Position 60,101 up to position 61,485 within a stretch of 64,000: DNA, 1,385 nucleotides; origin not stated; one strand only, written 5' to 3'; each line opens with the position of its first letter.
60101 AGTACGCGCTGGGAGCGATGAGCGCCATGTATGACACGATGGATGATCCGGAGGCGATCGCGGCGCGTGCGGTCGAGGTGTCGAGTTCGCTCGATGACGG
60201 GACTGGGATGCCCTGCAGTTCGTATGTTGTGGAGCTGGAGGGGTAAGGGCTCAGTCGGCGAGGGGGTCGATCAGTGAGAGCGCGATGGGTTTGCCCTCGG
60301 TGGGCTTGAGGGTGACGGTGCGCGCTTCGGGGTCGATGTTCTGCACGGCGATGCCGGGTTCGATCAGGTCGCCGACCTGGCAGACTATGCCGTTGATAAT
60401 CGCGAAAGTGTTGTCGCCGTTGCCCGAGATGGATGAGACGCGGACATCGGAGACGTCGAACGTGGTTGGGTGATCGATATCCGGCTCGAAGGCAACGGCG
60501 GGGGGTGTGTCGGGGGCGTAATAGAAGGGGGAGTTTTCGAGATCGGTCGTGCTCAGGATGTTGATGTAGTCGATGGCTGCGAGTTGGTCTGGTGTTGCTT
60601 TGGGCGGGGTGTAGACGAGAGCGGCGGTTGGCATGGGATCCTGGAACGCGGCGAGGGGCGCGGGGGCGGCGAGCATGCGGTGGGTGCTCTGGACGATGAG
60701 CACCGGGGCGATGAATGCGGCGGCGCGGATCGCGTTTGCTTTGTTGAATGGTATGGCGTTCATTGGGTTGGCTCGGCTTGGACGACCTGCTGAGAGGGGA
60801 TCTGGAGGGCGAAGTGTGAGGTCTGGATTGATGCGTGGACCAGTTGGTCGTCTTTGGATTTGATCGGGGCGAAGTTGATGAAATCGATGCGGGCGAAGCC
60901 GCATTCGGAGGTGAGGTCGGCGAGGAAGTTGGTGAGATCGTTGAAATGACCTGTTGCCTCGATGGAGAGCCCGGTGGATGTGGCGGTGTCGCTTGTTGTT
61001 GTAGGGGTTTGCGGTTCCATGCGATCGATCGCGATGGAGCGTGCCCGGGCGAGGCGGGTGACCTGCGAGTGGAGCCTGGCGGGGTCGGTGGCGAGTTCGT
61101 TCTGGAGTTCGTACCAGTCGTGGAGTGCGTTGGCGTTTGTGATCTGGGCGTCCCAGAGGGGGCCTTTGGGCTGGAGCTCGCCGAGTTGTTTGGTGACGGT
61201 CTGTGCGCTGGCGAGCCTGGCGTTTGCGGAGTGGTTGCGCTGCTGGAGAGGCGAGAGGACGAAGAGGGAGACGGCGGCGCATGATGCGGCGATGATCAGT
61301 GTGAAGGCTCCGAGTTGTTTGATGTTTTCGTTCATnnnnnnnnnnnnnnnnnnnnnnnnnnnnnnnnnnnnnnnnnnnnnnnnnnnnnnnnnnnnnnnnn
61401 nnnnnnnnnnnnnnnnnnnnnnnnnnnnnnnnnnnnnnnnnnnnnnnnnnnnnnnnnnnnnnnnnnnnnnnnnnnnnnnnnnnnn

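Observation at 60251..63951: pilMN-pilO-pilP operon with a fused PilM-PilN, two unknown leader genes and no pilQ secretin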

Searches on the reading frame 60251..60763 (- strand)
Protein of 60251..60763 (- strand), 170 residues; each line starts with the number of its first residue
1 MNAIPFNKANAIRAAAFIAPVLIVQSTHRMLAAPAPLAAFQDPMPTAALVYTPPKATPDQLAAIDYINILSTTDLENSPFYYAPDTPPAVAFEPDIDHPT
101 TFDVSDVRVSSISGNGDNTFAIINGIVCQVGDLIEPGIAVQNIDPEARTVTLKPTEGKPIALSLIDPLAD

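Call 4: search_protein_families(library=pfam, proteins=[window:60251-60763:-], max_evalue=1)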
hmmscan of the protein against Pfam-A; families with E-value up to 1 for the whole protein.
window:60251-60763:- (170 aa): 2 families
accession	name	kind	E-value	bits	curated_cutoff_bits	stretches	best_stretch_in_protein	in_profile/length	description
PF16537.11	T2SSB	-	0.0085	16.2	28.4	1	116-147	15-46/60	Type II secretion system protein B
PF23862.1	CdsD_C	-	0.13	12.8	27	1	108-147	4-43/56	CdsD C-terminal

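Call 5: search_protein_families(library=ncbifam, proteins=[window:60251-60763:-], max_evalue=1)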
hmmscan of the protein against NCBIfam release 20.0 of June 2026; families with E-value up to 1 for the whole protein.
window:60251-60763:- (170 aa): 0 families

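Call 27: find_homologous_proteins(query=window:60251-60763:-, max_evalue=0.001)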
Query window:60251-60763:- (170 aa): 1 proteins with E <= 0.001 among 500 candidates.
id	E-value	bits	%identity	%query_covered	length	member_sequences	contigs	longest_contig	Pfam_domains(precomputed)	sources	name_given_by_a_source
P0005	1.8e-103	362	100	100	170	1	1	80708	-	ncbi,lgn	-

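Call 49: search_solved_structures(query=A3, max_evalue=10, show_alignments=3)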
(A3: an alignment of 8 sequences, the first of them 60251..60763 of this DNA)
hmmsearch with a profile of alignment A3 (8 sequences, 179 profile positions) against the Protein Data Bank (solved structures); distinct sequences matched with E-value up to 10: 1.
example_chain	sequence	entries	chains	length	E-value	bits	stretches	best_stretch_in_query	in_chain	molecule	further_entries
2eig_A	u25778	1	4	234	0.061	16.7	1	103-174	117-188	lectin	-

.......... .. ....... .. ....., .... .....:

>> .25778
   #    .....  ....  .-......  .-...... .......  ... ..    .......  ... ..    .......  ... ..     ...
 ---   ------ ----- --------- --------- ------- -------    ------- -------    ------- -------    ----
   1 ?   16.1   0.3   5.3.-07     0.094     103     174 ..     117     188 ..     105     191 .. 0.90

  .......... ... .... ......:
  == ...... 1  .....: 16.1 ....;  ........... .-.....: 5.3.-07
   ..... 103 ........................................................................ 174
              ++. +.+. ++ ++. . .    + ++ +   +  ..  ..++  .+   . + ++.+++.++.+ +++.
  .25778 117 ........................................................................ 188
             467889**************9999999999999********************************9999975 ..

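Call 50: search_protein_families(library=pfam, alignment_id=A3, max_evalue=0.1)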
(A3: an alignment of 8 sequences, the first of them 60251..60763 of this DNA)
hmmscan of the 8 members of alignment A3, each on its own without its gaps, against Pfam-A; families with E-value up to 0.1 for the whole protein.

A. member 1, window:60251-60763:- (170 aa): 1 family
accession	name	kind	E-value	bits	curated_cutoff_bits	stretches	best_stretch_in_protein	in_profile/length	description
PF16537.11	T2SSB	-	0.0085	16.2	28.4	1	116-147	15-46/60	Type II secretion system protein B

B. families by the number of members that match (of 8 scanned): 3 families
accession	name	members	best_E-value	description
PF23893.1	Y4YQ_C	5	5.4e-05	Uncharacterised protein Y4YQ C-terminal domain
PF16537.11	T2SSB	2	0.0073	Type II secretion system protein B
PF23862.1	CdsD_C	1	0.026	CdsD C-terminal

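Call 55: predict_structure(protein=window:60251-60763:-)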
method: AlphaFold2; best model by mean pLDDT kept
length: 170 residues; sequences in the alignment: 1
mean_pLDDT: 36.1   pTM: 0.39
mean pLDDT of the five models: 36.1, 33.5, 32.6, 32.0, 31.7
residues with pLDDT >= 90: 0; 70-90: 0; 50-70: 35; < 50: 135
segments of 3 or more residues with pLDDT < 50: 1-99, 103-118, 124-126, 135-137, 157-170
pLDDT, mean of each block of 10 residues (from residue 1): 25 26 23 25 27 34 29 29 28 38 42 44 52 54 60 49 29
secondary structure, 60 per line:
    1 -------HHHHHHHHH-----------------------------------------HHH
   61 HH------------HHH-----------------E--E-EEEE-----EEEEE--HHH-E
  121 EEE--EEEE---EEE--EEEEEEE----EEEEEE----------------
elements in order: H8-16 H58-62 E100-103 E109-113 E120-123 E126-129 E133-135 E138-144 E149-154

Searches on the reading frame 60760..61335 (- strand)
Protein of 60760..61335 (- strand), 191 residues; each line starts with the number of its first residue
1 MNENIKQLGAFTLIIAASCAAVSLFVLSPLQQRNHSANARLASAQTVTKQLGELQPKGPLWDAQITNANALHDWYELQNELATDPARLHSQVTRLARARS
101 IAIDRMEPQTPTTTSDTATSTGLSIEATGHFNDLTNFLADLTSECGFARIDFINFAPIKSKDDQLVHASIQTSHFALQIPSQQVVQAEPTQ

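Call 4: search_protein_families(library=pfam, proteins=[window:60760-61335:-], max_evalue=1)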
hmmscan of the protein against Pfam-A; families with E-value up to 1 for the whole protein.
window:60760-61335:- (191 aa): 2 families
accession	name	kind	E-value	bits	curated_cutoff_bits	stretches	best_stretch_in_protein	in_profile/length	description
PF04350.18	PilO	-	0.0014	19.2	22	1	86-171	53-137/145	Pilus assembly protein, PilO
PF10741.14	T2SSM_b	-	0.076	13.3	21.7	1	86-155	17-85/111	Type II secretion system (T2SS), protein M subtype b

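Call 5: search_protein_families(library=ncbifam, proteins=[window:60760-61335:-], max_evalue=1)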
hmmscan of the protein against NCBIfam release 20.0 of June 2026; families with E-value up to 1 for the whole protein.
window:60760-61335:- (191 aa): 2 families
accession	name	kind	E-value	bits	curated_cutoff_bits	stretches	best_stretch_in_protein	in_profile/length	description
NF040576.1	T2SS_GspM_XpsM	equivalog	4.4e-06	26.5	60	1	12-162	5-157/180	type II secretion system protein GspM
TIGR03142.1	cytochro_ccmI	equivalog_domain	0.11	12.8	29.3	1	10-94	1-86/118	c-type cytochrome biogenesis protein CcmI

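Call 62: search_solved_structures(query=A4, max_evalue=10)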
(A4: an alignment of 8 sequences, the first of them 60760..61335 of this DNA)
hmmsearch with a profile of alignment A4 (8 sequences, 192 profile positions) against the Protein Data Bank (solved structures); distinct sequences matched with E-value up to 10: 4.
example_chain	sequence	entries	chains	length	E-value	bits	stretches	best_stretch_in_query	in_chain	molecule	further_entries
3jc8_Oa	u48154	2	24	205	5.2e-08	36.1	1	14-182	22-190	PilO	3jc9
5uvr_A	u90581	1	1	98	0.29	14.1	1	124-172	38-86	PilO protein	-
2rjz_A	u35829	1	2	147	0.3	14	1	124-172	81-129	PilO protein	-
9dsm_A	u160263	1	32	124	1.3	11.9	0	127-145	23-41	Sjogren's Syndrome Nuclear Autoantigen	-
